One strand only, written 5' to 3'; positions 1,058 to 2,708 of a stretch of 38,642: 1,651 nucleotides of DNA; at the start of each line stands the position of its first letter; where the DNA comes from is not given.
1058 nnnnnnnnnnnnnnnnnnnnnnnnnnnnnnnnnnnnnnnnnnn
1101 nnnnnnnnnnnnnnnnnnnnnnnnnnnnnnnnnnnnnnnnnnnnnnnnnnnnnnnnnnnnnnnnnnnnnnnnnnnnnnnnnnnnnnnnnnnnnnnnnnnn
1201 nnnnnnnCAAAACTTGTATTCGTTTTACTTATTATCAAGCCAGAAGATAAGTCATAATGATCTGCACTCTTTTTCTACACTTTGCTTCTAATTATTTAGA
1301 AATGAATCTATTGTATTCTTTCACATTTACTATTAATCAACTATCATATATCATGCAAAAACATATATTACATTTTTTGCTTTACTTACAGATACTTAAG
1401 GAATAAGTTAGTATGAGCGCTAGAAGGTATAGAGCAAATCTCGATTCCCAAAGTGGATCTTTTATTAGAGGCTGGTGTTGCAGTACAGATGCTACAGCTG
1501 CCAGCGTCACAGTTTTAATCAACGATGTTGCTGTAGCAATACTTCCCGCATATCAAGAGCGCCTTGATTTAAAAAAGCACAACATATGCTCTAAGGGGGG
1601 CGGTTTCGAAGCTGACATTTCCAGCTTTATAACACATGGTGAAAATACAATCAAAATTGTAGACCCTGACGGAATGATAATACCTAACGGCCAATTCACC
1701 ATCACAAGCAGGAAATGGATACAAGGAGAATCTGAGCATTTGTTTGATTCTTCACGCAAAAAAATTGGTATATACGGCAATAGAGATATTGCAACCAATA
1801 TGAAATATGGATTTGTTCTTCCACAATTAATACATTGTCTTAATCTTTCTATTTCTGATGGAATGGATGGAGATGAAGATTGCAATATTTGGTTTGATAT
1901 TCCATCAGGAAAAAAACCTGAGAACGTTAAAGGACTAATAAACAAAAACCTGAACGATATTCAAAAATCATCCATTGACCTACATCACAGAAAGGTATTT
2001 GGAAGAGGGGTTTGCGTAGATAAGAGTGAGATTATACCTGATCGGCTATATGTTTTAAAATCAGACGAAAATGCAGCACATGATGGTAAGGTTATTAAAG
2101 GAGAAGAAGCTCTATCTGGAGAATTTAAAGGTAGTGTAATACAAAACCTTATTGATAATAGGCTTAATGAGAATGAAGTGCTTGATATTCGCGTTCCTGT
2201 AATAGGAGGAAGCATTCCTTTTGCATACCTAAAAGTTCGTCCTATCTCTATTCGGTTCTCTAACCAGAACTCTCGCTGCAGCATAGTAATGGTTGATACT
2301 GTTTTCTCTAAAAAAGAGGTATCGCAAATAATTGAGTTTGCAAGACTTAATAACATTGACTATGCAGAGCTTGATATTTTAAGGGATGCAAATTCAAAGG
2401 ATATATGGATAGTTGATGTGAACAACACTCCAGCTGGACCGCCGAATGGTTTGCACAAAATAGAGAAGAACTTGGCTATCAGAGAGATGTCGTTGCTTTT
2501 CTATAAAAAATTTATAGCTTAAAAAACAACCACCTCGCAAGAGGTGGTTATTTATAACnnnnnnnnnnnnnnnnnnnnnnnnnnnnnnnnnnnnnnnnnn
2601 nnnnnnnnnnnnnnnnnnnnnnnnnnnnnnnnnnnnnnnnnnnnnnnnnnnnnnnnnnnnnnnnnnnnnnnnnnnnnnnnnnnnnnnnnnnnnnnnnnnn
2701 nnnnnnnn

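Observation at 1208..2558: ATP-grasp-like enzyme at the lysogenic-conversion locus between int and tailspike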

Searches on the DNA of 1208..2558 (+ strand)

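Call 10: search_dna_similar(query=window:1208-2558:+, collection=phages, mode=near)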
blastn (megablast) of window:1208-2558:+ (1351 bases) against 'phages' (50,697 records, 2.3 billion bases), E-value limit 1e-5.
No match.

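Call 11: search_dna_similar(query=window:1208-2558:+, collection=ecoli_genomes, mode=near)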
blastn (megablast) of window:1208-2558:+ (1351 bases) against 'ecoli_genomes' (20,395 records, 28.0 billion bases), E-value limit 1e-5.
No match.

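Call 42: search_dna_similar(query=window:1413-2522:+, collection=ecoli_genomes, mode=distant, max_rows=30)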
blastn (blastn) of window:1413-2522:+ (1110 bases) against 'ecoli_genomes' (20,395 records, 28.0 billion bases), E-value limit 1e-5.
No match.

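Call 47: search_dna_similar(query=L095:3212-8326:+, collection=ecoli_genomes, mode=near, max_rows=5)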
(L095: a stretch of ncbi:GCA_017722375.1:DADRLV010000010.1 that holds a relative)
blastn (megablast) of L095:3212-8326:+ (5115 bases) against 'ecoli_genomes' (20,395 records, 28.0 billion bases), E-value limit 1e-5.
Records with a match: 5426; places in all: 5441; records where one place covers at least 80% of the query: 4286.
Genomes with a match: 5426 of 5426; with a place that covers at least 80% of the query: 4286. Places per genome that has any: lowest 1, median 1, highest 3. On chromosomes: 5441 places; on plasmids: 0.
Best place of each record, by identity: >=99% 207; 95-99% 3986; 90-95% 1229; 80-90% 4.
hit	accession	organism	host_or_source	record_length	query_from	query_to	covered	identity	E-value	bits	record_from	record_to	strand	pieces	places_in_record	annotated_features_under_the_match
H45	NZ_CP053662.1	Escherichia coli strain eco-241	Homo sapiens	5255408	1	5115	100%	100.0%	0e+0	9464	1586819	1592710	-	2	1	fadL: long-chain fatty acid transporter FadL | yfdC: formate/nitrite transporter family protein | mlaA: phospholipid-binding lipoprotein MlaA | IS1 family transposase | hypothetical protein (x2)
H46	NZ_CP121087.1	Escherichia coli strain ST3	Homo sapiens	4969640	1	5115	100%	100.0%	0e+0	9455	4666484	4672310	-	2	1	fadL: long-chain fatty acid transporter FadL | hypothetical protein | yfdC: formate/nitrite transporter family protein | mlaA: phospholipid-binding lipoprotein MlaA | tnpA: IS200/IS605-like element IS200C family transposase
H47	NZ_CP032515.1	Escherichia coli strain 118UI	Homo sapiens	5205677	1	5115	100%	100.0%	0e+0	9446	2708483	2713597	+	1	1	fadL: long-chain fatty acid transporter FadL | hypothetical protein | yfdC: formate/nitrite transporter family protein | mlaA: phospholipid-binding lipoprotein MlaA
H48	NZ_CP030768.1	Escherichia coli strain 2017C-4173W12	missing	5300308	1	5115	100%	100.0%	0e+0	9446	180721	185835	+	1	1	fadL: long-chain fatty acid transporter FadL | hypothetical protein | yfdC: formate/nitrite transporter family protein | mlaA: phospholipid-binding lipoprotein MlaA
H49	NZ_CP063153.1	Escherichia coli strain M7424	Homo sapiens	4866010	1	5115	100%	100.0%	0e+0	9446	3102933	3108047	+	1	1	fadL: long-chain fatty acid transporter FadL | hypothetical protein | yfdC: formate/nitrite transporter family protein | mlaA: phospholipid-binding lipoprotein MlaA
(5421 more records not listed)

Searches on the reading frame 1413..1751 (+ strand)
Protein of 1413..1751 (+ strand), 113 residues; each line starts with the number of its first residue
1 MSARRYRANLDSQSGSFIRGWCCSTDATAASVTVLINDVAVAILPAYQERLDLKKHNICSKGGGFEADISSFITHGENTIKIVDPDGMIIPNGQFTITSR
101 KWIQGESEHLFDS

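Call 69: predict_structure(alignment_id=A4)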
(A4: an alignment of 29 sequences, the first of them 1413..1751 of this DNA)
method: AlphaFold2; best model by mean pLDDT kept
length: 113 residues; sequences in the alignment: 29
mean_pLDDT: 88.7   pTM: 0.77
mean pLDDT of the five models: 88.7, 88.2, 87.9, 87.8, 86.2
residues with pLDDT >= 90: 89; 70-90: 9; 50-70: 10; < 50: 5
segments of 3 or more residues with pLDDT < 50: none
pLDDT, mean of each block of 10 residues (from residue 1): 83 95 94 97 95 92 93 94 97 93 53 51
secondary structure, 60 per line:
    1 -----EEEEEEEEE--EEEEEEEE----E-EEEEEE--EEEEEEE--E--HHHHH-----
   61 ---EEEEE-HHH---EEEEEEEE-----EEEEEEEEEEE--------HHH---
elements in order: E6-14 E17-24 E31-36 E39-45 H51-55 E64-68 E76-83 E89-99

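Call 76: find_homologous_proteins(query=window:1413-1727:+, max_evalue=0.001)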
Query window:1413-1727:+: 2 candidates shared short words with the query, none scored E <= 0.001.

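Call 86: search_protein_representatives(protein=window:1413-1751:+)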
Query: 113 residues. Proteins with E-value up to 0.001 (for the whole library): 59; up to 1e-10: 15; up to 1e-30: 2. The best 59 are listed.
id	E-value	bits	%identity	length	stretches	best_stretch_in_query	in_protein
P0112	3.1e-37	143.1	28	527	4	5-96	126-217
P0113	6.1e-33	129.3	31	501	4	4-99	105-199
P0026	3.5e-20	88.3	45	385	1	3-108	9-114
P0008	4.2e-20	88.0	41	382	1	2-109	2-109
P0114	1.4e-15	73.4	29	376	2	3-94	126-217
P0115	8.1e-15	71.0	28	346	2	3-97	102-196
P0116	8.2e-15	71.0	30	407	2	4-93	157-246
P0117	1.3e-14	70.4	27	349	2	6-96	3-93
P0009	9.7e-14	67.5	38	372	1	5-99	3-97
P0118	2.1e-13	66.4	28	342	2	6-93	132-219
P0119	3.0e-13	65.9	30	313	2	4-94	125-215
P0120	7.3e-13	64.7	29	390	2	6-93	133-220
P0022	2.5e-12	63.0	38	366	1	4-100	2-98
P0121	2.4e-11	59.8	30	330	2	5-98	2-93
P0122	2.5e-11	59.8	25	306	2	6-93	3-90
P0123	1.2e-10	57.6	27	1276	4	15-100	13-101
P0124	3.9e-10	55.9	30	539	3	5-72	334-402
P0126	9.0e-10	54.7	31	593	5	8-83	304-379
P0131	5.1e-07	45.9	29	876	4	17-84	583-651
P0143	1.2e-05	41.5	29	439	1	6-97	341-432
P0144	1.2e-05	41.4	28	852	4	9-88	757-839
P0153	1.3e-04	38.2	33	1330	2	6-70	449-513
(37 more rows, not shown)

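Call 87: search_protein_families(library=pfam, proteins=[P0112, P0113, P0116, P0123, P0124, P0126, P0131, P0143, P0144, P0153], max_evalue=0.001)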
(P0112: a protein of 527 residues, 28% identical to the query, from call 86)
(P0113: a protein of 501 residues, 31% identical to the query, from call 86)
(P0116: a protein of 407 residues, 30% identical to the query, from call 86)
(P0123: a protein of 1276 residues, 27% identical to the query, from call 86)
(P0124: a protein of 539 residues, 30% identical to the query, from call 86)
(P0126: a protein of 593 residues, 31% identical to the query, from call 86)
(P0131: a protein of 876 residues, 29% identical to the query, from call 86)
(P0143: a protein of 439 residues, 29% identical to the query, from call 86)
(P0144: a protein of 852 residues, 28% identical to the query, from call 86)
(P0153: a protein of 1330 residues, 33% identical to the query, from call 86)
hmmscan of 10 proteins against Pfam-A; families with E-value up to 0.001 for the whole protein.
P0112 (527 aa): 0 families

P0113 (501 aa): 0 families

P0116 (407 aa): 0 families

P0123 (1276 aa): 2 families
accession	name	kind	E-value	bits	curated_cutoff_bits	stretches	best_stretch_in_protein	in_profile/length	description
PF13439.12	Glyco_transf_4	-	8.5e-09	36.1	28.5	1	747-885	63-166/170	Glycosyltransferase Family 4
PF00534.26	Glycos_transf_1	-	0.00075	19.5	26.4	0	899-1035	12-156/172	Glycosyl transferases group 1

P0124 (539 aa): 1 family
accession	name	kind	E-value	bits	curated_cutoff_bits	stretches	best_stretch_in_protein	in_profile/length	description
PF13469.12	Sulfotransfer_3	-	2.2e-05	25.2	27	0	121-201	121-212/216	Sulfotransferase family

P0126 (593 aa): 0 families

P0131 (876 aa): 6 families
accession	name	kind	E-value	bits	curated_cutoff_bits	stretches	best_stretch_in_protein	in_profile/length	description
PF13688.12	Reprolysin_5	-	1.6e-11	45.2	27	1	115-314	4-195/196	Metallo-peptidase family M12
PF16640.11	Big_3_5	-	1.4e-10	42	35.5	1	32-105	9-81/88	Bacterial Ig-like domain (group 3)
PF13583.11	Reprolysin_4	-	2.8e-10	40.6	22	1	115-321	4-191/203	Metallo-peptidase family M12B Reprolysin-like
PF17957.7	Big_7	-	1.6e-09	38.7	24.1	0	361-437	10-70/70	Bacterial Ig domain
PF13582.12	Reprolysin_3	-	2.1e-08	35.1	22.4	1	144-272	8-123/123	Metallo-peptidase family M12B Reprolysin-like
PF13574.12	Reprolysin_2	-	8e-05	23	27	1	144-311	12-178/195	Metallo-peptidase family M12B Reprolysin-like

P0143 (439 aa): 1 family
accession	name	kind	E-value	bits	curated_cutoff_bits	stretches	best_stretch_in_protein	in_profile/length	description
PF13704.12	Glyco_tranf_2_4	-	0.00017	22.5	27.5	1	39-128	1-87/98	Glycosyl transferase family 2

P0144 (852 aa): 1 family
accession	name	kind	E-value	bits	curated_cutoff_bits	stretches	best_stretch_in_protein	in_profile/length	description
PF00082.27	Peptidase_S8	-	1.9e-35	123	21.8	1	62-319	2-275/288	Subtilase family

P0153 (1330 aa): 3 families
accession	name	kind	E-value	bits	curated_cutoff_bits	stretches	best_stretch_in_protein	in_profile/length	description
PF00535.33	Glycos_transf_2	-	5e-20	72.5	23.3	1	567-682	1-117/168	Glycosyl transferase family 2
PF13439.12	Glyco_transf_4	-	3.6e-09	37.3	28.5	1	852-1052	3-167/170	Glycosyltransferase Family 4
PF13641.12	Glyco_tranf_2_3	-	5e-05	23.8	27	1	566-780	3-211/230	Glycosyltransferase like family 2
